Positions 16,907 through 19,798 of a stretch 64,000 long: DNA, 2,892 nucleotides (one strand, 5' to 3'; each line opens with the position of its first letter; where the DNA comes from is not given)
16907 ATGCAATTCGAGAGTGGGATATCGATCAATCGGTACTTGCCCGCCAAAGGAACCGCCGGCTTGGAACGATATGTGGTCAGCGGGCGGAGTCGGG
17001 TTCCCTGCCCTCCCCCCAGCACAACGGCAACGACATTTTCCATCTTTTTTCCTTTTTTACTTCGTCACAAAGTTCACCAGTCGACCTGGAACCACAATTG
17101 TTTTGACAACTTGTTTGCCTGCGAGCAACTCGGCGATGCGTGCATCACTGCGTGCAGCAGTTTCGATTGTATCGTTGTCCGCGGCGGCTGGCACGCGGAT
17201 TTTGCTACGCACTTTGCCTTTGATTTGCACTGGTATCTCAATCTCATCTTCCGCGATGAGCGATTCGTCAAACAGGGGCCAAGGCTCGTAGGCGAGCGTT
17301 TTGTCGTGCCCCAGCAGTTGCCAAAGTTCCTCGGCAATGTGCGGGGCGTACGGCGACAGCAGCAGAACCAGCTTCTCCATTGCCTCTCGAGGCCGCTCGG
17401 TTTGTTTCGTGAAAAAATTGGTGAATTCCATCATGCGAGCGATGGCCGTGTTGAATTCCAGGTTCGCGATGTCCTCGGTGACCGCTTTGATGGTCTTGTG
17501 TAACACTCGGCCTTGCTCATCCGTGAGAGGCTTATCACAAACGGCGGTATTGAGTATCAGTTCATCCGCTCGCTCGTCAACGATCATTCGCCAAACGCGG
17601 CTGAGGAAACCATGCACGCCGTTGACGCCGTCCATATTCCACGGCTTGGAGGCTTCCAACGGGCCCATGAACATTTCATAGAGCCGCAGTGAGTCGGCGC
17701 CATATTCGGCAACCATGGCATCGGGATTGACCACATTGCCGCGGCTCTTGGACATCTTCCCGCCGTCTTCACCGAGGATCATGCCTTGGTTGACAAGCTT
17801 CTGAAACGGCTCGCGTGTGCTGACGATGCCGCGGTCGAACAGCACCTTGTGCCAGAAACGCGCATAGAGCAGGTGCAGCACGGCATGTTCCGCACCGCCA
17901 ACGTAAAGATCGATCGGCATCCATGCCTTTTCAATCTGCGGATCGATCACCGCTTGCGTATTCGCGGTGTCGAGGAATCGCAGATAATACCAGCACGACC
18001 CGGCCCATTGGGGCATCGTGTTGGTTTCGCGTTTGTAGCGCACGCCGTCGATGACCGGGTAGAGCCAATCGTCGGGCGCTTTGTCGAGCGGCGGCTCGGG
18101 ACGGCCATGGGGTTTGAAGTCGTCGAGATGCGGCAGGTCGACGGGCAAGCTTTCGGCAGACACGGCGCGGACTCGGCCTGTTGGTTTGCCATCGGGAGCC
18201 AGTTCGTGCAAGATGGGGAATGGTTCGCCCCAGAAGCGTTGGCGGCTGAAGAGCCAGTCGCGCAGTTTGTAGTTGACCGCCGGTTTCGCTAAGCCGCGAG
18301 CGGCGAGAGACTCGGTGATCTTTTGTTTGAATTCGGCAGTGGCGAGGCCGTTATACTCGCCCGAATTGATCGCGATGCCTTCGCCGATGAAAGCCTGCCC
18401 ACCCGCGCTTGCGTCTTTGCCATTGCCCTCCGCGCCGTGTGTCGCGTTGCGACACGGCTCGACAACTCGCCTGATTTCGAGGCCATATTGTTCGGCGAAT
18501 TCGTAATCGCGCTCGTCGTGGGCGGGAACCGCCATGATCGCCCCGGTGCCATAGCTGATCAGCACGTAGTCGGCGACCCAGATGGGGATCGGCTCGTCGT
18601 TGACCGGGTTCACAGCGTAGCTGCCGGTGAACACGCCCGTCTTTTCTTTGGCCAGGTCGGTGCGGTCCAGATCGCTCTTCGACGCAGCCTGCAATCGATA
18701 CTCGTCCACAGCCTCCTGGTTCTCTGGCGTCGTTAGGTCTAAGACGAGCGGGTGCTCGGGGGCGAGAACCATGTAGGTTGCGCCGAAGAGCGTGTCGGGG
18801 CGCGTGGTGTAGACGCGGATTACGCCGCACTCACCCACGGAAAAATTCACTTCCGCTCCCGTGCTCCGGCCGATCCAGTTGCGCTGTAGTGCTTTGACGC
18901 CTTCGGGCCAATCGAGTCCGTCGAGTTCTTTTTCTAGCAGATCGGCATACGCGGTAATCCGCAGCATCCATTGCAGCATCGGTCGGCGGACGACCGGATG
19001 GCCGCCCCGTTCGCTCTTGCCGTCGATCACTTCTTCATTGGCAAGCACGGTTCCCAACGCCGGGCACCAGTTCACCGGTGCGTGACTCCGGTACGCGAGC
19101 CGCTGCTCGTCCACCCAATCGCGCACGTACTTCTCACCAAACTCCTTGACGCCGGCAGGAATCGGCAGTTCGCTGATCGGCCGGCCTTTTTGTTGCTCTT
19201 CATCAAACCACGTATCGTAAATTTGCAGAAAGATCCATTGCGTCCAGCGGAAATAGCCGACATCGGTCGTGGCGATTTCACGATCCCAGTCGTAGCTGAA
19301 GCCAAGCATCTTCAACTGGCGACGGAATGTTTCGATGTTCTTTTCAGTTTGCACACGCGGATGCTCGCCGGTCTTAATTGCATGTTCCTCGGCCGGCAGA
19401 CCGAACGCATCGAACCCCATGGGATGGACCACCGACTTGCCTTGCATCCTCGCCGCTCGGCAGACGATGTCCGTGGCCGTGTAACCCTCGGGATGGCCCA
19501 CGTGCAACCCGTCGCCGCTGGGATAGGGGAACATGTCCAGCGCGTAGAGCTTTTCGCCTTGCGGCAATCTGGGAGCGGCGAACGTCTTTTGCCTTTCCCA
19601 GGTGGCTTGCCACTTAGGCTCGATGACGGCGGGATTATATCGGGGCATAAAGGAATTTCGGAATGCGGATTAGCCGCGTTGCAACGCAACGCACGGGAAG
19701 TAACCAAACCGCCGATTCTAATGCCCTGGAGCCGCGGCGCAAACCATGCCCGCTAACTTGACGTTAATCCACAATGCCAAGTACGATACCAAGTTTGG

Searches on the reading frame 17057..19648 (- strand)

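Call 77: search_protein_families(library=pfam, proteins=[window:17057-19648:-], max_evalue=0.00001)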
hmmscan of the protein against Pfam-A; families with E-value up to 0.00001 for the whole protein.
window:17057-19648:- (863 aa): 4 families
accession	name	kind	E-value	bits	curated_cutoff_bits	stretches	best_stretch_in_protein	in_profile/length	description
PF13603.12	tRNA-synt_1_2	-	1e-64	217.9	25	1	256-448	1-184/185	Leucyl-tRNA synthetase, editing domain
PF00133.28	tRNA-synt_1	-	3.9e-35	121.9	22.7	2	462-657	228-401/414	tRNA synthetases class I (I, L, M and V)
PF08264.19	Anticodon_1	-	1.8e-21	77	25.1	1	715-824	7-143/148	Anticodon-binding domain of tRNA ligase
PF09334.17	tRNA-synt_1g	-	2.8e-19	69.6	20.1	1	40-260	7-219/391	tRNA synthetases class I (M)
